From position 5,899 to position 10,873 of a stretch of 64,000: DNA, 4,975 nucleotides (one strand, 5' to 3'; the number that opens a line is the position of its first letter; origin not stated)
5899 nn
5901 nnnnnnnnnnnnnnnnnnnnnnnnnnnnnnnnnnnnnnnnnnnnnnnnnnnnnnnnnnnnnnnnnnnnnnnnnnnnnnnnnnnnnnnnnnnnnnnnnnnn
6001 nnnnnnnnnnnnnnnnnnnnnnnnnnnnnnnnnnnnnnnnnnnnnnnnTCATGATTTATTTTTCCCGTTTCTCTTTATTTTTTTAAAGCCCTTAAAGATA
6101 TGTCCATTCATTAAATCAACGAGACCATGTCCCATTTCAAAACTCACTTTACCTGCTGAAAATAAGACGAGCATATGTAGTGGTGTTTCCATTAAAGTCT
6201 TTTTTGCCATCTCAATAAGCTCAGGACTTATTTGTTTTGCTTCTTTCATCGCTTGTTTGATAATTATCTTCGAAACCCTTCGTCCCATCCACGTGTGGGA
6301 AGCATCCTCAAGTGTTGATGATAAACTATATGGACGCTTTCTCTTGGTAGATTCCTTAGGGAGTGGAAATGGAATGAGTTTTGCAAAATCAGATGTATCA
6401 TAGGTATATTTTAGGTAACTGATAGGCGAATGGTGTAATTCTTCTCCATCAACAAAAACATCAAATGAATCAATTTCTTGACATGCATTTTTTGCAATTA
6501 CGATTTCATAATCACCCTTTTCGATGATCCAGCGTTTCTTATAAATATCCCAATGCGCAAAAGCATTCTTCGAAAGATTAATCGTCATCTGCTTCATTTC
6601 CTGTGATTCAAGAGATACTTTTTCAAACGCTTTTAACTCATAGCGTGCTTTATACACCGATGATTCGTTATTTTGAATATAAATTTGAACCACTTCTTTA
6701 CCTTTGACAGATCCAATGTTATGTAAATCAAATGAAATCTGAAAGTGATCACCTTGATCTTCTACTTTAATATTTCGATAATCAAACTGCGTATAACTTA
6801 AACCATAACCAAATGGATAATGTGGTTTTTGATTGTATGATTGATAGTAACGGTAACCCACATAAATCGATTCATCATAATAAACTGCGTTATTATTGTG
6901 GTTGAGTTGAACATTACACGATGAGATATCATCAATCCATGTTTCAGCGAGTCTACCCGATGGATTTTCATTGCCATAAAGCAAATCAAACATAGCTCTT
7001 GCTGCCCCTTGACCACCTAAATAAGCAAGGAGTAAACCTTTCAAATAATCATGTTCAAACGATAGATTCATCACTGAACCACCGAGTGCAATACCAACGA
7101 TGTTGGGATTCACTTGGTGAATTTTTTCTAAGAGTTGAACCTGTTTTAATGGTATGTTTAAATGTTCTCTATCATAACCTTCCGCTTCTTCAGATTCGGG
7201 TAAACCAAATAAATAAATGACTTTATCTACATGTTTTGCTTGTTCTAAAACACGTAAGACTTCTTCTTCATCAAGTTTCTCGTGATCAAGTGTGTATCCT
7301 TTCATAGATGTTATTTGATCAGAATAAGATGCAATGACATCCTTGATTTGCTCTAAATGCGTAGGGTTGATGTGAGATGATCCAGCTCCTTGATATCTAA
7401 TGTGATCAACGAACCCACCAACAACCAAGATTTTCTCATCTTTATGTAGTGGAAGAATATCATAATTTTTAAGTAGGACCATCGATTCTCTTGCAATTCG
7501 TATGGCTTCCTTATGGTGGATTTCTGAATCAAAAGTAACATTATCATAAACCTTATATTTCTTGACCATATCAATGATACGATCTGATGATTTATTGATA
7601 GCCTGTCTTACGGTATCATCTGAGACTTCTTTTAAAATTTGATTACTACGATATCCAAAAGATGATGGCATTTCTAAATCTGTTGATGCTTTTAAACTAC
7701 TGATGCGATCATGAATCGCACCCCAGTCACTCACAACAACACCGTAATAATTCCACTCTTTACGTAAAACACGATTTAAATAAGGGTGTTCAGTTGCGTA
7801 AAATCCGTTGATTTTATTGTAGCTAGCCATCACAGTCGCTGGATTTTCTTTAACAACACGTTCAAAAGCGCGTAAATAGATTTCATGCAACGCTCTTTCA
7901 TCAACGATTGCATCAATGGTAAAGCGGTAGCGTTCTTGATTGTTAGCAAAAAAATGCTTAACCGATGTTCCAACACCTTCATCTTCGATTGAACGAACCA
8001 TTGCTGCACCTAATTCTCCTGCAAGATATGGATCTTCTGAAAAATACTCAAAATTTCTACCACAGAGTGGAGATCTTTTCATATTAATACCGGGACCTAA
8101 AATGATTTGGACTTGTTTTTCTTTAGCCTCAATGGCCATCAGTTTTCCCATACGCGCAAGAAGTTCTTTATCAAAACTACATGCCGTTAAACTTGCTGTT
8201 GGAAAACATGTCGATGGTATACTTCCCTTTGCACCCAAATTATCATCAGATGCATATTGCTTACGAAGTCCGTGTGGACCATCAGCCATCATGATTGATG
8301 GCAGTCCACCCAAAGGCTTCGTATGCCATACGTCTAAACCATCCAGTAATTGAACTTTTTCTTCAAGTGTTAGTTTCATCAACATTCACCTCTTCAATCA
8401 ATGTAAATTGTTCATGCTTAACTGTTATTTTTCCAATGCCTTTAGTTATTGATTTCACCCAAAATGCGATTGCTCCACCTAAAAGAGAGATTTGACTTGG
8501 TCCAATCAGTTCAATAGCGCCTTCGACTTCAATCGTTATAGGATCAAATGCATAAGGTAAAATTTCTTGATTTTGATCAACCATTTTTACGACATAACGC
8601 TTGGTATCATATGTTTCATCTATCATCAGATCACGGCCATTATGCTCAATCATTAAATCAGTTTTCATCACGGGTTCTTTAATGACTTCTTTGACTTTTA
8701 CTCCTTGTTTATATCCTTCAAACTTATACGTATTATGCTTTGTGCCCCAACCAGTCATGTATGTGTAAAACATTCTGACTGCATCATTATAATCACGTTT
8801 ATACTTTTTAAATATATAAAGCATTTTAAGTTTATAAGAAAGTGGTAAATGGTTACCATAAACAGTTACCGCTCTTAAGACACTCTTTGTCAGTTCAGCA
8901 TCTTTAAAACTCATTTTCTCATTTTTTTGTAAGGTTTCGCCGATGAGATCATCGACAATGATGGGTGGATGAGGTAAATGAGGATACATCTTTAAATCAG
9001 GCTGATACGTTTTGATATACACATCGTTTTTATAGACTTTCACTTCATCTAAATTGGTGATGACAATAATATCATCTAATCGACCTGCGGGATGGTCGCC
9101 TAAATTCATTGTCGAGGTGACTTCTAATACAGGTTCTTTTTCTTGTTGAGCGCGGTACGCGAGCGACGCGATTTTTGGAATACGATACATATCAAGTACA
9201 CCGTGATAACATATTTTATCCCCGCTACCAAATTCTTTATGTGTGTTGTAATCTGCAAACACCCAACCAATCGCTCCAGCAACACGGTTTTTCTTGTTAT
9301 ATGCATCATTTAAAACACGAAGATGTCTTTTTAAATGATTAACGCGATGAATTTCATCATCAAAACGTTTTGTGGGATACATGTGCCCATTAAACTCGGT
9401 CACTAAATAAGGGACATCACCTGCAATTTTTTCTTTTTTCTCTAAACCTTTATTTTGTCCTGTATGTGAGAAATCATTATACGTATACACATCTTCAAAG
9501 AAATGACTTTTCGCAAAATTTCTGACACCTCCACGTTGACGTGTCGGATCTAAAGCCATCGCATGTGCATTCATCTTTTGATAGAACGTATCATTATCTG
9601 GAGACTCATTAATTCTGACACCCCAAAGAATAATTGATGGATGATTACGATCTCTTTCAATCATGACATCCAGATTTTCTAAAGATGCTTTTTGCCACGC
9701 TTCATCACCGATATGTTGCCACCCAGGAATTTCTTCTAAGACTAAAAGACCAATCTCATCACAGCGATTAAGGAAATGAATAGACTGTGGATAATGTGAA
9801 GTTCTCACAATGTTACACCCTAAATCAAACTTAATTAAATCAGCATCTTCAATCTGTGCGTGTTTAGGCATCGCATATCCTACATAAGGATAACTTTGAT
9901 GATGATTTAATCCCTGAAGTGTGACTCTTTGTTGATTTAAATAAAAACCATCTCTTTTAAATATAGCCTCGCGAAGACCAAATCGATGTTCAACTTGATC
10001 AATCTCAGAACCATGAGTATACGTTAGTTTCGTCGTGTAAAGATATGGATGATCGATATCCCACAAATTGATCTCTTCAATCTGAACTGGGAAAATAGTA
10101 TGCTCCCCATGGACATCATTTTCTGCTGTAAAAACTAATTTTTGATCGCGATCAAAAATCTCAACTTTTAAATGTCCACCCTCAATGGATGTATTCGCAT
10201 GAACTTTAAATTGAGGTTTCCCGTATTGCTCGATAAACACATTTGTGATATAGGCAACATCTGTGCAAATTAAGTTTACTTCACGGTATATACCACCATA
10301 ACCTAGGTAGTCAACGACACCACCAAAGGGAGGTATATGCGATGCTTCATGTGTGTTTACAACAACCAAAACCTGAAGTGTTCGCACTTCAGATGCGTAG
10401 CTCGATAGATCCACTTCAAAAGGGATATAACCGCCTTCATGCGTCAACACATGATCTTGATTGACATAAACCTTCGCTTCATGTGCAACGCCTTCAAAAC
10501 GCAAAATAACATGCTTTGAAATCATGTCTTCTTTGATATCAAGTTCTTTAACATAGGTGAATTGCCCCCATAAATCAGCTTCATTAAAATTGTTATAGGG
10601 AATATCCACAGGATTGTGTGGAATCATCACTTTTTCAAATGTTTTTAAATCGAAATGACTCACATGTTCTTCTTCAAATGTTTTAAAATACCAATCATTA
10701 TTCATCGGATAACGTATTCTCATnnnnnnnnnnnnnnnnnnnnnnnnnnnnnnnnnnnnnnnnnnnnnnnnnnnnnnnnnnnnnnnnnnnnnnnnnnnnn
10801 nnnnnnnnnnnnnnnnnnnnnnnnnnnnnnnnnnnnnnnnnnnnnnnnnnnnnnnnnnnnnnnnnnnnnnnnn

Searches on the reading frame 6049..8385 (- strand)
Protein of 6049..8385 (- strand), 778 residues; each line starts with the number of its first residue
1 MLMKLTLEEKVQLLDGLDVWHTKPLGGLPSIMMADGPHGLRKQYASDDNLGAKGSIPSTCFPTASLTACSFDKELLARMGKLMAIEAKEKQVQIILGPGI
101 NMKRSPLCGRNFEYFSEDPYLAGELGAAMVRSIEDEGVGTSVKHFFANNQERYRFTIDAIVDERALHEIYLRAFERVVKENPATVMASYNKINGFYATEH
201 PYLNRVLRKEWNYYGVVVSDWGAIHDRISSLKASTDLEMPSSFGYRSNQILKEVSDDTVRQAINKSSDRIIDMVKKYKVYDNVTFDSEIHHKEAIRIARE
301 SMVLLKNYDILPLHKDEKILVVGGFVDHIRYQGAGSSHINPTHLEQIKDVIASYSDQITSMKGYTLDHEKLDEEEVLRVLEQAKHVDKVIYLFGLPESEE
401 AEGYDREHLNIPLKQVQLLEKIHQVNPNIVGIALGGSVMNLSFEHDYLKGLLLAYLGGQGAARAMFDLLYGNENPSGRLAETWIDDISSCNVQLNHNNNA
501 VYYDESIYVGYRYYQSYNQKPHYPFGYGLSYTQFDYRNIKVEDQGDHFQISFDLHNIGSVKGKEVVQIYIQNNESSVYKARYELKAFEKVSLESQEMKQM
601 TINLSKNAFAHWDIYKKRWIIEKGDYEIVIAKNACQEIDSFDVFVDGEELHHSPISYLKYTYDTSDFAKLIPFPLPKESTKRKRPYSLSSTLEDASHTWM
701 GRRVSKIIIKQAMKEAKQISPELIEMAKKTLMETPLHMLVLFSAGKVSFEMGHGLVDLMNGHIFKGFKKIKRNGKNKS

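Call 82: search_protein_families(library=pfam, proteins=[window:6049-8385:-], max_evalue=0.00001)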
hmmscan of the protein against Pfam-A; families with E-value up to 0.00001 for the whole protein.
window:6049-8385:- (778 aa): 3 families
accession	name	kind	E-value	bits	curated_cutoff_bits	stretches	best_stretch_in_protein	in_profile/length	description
PF01915.27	Glyco_hydro_3_C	-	2e-39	136.1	31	1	302-531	1-200/200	Glycosyl hydrolase family 3 C-terminal domain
PF00933.27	Glyco_hydro_3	-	6.3e-29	101.8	27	1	36-251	59-292/316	Glycosyl hydrolase family 3 N terminal domain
PF14310.12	Fn3-like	-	2.1e-19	69.9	25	1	564-633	1-70/71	Fibronectin type III-like domain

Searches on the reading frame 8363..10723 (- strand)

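Call 82: search_protein_families(library=pfam, proteins=[window:8363-10723:-], max_evalue=0.00001)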
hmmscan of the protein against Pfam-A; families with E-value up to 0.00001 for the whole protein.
window:8363-10723:- (786 aa): 4 families
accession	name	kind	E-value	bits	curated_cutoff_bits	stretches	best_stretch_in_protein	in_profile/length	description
PF02836.23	Glyco_hydro_2_C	-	1.8e-28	100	21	1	257-528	5-298/302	Glycosyl hydrolases family 2, TIM barrel domain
PF02837.24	Glyco_hydro_2_N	-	5.1e-16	59.5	28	1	43-152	55-166/169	Glycosyl hydrolases family 2, sugar binding domain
PF00703.27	Glyco_hydro_2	-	1.8e-10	42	23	1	168-251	18-109/109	Glycosyl hydrolases family 2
PF22666.2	Glyco_hydro_2_N2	-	1.7e-07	31.9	27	1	42-125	33-122/167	Glycosyl hydrolase 2 galactose-binding domain-like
